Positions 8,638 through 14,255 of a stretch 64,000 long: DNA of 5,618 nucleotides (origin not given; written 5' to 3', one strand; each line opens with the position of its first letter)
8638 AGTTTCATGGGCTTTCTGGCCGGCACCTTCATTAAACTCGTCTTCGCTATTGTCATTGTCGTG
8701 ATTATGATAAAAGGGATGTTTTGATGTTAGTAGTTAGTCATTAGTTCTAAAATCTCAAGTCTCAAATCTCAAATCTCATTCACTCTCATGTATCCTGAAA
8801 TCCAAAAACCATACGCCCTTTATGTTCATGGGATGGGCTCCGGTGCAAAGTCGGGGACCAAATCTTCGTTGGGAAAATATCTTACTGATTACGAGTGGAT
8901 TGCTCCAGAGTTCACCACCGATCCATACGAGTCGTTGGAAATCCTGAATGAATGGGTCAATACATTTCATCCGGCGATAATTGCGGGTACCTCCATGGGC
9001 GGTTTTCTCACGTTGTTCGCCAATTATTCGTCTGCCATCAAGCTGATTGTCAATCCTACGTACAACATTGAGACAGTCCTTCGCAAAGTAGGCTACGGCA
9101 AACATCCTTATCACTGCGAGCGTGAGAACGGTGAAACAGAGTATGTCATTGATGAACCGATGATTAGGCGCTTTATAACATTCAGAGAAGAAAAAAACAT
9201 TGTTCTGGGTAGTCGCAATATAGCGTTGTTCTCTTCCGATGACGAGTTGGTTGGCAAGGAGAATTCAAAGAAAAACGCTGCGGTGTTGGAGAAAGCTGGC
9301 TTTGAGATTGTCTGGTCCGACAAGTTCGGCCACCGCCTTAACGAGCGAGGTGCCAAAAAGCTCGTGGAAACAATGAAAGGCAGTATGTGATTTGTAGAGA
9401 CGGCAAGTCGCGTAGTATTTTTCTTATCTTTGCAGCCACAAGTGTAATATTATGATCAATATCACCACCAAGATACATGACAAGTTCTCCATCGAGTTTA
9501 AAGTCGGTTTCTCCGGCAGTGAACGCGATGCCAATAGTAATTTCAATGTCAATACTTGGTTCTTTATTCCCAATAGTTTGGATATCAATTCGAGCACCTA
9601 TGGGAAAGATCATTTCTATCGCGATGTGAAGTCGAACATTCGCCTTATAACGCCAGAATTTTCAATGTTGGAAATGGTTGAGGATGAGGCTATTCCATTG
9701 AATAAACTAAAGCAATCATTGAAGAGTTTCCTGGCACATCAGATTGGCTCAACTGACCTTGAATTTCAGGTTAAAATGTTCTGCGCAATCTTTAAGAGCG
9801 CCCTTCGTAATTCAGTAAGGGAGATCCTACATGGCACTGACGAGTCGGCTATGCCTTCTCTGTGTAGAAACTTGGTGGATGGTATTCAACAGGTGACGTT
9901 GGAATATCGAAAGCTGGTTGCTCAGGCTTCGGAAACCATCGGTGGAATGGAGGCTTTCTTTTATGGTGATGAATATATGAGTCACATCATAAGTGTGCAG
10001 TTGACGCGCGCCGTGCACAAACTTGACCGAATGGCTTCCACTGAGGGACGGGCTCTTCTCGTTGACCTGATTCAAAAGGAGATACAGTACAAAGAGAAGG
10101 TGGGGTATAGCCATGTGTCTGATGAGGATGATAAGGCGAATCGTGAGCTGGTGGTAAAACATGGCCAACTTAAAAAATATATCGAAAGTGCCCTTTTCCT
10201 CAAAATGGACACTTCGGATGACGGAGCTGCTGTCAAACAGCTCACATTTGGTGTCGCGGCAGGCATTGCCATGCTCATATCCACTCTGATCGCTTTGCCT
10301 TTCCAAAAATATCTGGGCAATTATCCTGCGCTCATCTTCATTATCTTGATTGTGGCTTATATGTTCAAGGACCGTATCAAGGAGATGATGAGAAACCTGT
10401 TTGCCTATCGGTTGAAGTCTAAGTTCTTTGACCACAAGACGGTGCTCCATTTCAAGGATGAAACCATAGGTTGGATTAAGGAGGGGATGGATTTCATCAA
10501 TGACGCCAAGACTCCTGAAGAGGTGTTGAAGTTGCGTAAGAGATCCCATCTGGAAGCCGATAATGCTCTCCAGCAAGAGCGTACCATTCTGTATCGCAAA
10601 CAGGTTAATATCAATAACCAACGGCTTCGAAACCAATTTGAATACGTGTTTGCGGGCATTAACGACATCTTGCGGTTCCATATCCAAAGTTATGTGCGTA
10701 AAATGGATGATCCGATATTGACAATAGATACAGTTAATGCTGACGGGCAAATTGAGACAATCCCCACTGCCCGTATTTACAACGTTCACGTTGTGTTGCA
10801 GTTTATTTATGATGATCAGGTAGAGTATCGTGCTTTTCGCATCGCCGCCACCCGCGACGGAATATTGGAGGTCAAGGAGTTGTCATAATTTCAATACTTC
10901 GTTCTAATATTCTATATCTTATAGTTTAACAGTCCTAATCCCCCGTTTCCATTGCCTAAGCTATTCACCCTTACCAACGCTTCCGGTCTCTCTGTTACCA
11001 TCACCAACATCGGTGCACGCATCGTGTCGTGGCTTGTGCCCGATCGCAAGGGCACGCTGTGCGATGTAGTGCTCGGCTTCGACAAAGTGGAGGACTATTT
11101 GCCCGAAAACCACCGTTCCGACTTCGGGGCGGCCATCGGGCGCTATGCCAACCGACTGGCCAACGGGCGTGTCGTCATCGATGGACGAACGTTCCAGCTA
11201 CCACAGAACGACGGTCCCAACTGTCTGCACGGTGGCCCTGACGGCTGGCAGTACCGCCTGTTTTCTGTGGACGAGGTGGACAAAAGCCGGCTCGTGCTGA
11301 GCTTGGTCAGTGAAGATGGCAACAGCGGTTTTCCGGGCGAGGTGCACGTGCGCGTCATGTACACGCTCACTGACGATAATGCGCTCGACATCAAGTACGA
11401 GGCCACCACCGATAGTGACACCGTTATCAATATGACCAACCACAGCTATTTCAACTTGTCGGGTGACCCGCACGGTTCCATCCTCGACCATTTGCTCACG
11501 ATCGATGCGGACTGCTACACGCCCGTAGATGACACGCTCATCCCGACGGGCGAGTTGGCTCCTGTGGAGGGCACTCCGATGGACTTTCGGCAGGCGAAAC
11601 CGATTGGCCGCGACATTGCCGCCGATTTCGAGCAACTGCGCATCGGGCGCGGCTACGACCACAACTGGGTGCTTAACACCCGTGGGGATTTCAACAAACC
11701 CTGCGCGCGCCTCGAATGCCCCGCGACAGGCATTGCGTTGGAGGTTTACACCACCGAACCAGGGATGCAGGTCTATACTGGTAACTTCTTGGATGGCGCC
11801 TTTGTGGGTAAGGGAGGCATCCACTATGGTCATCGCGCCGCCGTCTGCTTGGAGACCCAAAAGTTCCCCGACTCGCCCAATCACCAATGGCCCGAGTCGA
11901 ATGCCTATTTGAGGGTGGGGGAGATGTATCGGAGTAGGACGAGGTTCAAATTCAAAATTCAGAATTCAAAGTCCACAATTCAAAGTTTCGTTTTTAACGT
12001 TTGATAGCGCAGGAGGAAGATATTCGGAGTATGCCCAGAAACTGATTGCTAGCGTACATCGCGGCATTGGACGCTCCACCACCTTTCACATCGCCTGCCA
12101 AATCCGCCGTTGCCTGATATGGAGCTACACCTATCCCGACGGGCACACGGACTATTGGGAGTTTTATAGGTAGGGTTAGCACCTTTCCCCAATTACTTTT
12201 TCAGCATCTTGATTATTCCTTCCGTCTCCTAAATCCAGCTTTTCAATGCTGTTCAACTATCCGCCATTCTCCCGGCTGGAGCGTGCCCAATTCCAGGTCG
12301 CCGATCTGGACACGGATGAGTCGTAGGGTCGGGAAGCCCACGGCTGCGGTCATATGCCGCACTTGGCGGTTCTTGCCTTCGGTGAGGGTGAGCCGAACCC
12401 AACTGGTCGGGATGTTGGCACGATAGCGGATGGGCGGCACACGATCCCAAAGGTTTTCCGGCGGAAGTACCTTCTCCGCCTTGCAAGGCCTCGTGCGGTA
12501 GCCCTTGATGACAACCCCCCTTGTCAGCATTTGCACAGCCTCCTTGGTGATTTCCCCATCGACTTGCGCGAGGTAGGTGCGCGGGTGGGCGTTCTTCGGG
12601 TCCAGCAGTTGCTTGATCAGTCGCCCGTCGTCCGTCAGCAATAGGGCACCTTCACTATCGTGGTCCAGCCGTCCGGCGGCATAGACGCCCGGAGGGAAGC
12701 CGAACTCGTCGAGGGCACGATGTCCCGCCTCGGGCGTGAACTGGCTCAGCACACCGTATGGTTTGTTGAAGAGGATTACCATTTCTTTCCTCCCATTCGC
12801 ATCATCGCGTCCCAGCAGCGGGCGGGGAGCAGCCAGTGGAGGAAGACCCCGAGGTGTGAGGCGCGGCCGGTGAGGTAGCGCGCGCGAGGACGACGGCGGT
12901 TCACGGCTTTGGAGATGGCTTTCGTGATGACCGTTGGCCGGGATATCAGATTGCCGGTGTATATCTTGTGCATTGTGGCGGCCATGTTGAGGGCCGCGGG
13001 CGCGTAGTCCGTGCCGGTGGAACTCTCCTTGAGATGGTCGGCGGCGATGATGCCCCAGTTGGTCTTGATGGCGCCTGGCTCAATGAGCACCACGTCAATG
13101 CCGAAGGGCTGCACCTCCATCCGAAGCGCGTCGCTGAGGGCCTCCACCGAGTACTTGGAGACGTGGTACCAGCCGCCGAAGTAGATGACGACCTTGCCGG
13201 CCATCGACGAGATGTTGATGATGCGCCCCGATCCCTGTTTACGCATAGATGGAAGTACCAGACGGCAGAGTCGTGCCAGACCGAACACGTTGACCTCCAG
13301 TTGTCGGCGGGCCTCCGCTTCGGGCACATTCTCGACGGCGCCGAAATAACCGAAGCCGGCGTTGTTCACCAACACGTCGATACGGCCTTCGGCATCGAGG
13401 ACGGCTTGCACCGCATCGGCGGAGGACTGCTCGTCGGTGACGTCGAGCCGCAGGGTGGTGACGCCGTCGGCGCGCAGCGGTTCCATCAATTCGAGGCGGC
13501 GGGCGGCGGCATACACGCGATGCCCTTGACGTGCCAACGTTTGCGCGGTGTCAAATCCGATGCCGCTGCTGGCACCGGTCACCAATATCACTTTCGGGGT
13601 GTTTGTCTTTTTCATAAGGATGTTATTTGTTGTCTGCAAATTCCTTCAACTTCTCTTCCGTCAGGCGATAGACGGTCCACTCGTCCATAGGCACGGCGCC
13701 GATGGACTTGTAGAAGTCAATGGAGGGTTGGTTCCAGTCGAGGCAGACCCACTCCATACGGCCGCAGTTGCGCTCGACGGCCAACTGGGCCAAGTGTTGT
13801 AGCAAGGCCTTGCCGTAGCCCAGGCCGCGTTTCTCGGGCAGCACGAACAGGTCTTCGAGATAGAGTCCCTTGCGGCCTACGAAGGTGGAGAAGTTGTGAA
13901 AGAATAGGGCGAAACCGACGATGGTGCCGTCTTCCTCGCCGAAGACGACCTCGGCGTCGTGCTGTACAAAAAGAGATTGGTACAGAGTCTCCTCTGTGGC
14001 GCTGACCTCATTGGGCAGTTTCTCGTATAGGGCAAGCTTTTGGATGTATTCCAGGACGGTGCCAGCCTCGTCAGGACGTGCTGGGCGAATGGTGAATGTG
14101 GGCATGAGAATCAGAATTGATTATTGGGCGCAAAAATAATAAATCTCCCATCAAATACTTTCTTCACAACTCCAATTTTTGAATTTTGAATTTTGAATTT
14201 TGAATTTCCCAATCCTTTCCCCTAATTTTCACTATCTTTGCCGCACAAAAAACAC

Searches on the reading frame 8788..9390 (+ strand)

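Call 45: search_protein_families(library=pfam, proteins=[window:8788-9390:+], max_evalue=0.001)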
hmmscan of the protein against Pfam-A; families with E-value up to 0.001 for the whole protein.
window:8788-9390:+ (200 aa): 1 family
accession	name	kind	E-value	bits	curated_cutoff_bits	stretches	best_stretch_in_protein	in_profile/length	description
PF05728.18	UPF0227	-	3.9e-05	24.1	21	1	11-185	3-173/187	Uncharacterised protein family (UPF0227)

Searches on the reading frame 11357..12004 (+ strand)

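Call 45: search_protein_families(library=pfam, proteins=[window:11357-12004:+], max_evalue=0.001)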
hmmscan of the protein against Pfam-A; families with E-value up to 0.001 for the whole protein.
window:11357-12004:+ (215 aa): 1 family
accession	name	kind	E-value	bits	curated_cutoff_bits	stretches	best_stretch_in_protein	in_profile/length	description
PF01263.26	Aldose_epim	-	4.1e-49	168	27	1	2-198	130-299/299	Aldose 1-epimerase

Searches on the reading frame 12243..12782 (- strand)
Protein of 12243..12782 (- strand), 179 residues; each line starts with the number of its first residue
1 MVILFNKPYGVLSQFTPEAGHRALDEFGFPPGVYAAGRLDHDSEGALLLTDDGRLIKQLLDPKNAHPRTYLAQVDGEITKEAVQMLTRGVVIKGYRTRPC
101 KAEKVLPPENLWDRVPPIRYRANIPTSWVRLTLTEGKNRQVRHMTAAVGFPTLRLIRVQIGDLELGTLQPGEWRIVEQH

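Call 45: search_protein_families(library=pfam, proteins=[window:12243-12782:-], max_evalue=0.001)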
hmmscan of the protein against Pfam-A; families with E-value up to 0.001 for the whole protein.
window:12243-12782:- (179 aa): 1 family
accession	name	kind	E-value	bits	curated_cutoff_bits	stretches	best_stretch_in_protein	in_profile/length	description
PF00849.27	PseudoU_synth_2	-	9.7e-18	65.3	26.8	1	2-147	2-152/152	RNA pseudouridylate synthase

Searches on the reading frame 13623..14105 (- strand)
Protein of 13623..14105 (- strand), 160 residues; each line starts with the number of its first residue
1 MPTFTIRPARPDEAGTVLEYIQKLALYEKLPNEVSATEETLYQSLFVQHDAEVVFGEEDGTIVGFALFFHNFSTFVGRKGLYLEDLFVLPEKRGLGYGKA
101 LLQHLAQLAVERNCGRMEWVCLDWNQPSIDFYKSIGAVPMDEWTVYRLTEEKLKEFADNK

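Call 4: search_protein_families(library=pfam, proteins=[window:13623-14105:-], max_evalue=0.01)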
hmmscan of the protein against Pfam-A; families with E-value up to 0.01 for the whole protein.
window:13623-14105:- (160 aa): 5 families
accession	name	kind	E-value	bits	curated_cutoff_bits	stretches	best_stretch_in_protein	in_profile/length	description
PF00583.31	Acetyltransf_1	-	6.7e-21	75.2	20.7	1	37-136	19-115/116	Acetyltransferase (GNAT) family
PF13508.13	Acetyltransf_7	-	1.7e-12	47.9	27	1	52-136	4-81/84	Acetyltransferase (GNAT) domain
PF13673.13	Acetyltransf_10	-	2.3e-07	31.3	23.6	1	38-139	19-109/128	Acetyltransferase (GNAT) domain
PF08445.16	FR47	-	1.9e-05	25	22.1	1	82-136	23-76/86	FR47-like protein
PF13302.13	Acetyltransf_3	-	0.0019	19.3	25.4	1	5-137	3-137/138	Acetyltransferase (GNAT) domain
